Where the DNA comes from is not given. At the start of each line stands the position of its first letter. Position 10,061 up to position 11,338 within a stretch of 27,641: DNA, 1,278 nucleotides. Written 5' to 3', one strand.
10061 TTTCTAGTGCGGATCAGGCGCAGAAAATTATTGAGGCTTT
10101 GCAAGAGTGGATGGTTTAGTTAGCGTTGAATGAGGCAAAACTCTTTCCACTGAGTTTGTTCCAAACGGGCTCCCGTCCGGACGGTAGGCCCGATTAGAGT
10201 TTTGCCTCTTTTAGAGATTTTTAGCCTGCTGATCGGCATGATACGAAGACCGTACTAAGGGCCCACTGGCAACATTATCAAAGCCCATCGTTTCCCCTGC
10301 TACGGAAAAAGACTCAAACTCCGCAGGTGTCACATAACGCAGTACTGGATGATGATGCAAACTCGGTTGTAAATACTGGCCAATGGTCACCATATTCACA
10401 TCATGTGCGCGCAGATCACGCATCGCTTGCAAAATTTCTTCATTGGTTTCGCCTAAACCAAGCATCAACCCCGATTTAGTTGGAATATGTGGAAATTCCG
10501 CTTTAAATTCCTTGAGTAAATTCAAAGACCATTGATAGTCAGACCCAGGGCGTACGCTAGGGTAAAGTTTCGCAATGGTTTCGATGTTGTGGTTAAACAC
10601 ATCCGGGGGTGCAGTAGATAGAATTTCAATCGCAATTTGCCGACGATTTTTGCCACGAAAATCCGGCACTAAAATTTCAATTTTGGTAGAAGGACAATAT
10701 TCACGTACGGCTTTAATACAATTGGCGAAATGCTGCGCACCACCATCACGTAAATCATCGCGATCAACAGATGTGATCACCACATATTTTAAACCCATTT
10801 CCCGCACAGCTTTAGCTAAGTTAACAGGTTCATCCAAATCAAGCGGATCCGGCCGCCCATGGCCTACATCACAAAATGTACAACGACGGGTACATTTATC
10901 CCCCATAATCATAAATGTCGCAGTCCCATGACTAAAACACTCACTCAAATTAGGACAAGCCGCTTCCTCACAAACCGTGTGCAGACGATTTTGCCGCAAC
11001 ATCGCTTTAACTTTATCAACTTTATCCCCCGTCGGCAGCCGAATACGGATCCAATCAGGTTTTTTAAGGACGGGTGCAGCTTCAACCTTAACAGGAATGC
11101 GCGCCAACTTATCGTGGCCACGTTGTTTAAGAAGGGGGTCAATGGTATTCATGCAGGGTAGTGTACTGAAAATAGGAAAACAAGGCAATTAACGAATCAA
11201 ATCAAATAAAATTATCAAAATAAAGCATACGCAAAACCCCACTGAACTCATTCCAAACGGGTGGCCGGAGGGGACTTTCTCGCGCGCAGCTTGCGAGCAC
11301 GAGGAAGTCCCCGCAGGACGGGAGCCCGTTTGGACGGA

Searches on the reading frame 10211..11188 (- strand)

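Call 6: search_protein_families(library=pfam, proteins=[window:10211-11188:-])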
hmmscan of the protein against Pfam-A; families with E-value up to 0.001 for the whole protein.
window:10211-11188:- (325 aa): 2 families
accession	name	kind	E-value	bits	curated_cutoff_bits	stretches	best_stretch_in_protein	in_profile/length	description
PF04055.27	Radical_SAM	-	3.8e-23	82.9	29.5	1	93-259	1-166/166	Radical SAM superfamily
PF16881.10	LIAS_N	-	1.2e-09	39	27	1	37-78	55-96/96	N-terminal domain of lipoyl synthase of Radical_SAM family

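Call 7: search_protein_families(library=ncbifam, proteins=[window:10211-11188:-])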
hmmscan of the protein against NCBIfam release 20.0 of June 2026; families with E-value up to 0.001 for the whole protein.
window:10211-11188:- (325 aa): 8 families
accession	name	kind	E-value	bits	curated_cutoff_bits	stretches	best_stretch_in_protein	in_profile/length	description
NF009544.0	PRK12928.1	subfamily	6.2e-135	449.2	210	1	29-323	6-298/300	lipoyl synthase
NF004019.1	PRK05481.1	subfamily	2.2e-130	434.1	203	1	43-324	1-279/286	lipoyl synthase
TIGR00510.1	lipA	equivalog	6.2e-130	432.9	310.25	1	38-322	12-295/302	lipoyl synthase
NF053790.1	LplA_LipA_fuse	exception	2.3e-119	399.7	800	1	35-321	325-606/606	bifunctional lipoate--protein ligase/lipoyl synthase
TIGR00433.2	bioB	equivalog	3.6e-08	33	225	1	116-270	74-219/307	biotin synthase BioB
NF053743.1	LipS2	equivalog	1.6e-07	31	270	1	206-265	139-196/292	LipS2 family lipoyl synthase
TIGR03957.1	rSAM_HmdB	equivalog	0.00019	20.7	320.9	1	119-260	77-207/317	5,10-methenyltetrahydromethanopterin hydrogenase cofactor biosynthesis protein HmdB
NF004884.0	PRK06245.1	equivalog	0.0002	20.4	209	0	234-261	169-196/340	7,8-didemethyl-8-hydroxy-5-deazariboflavin synthase subunit CofG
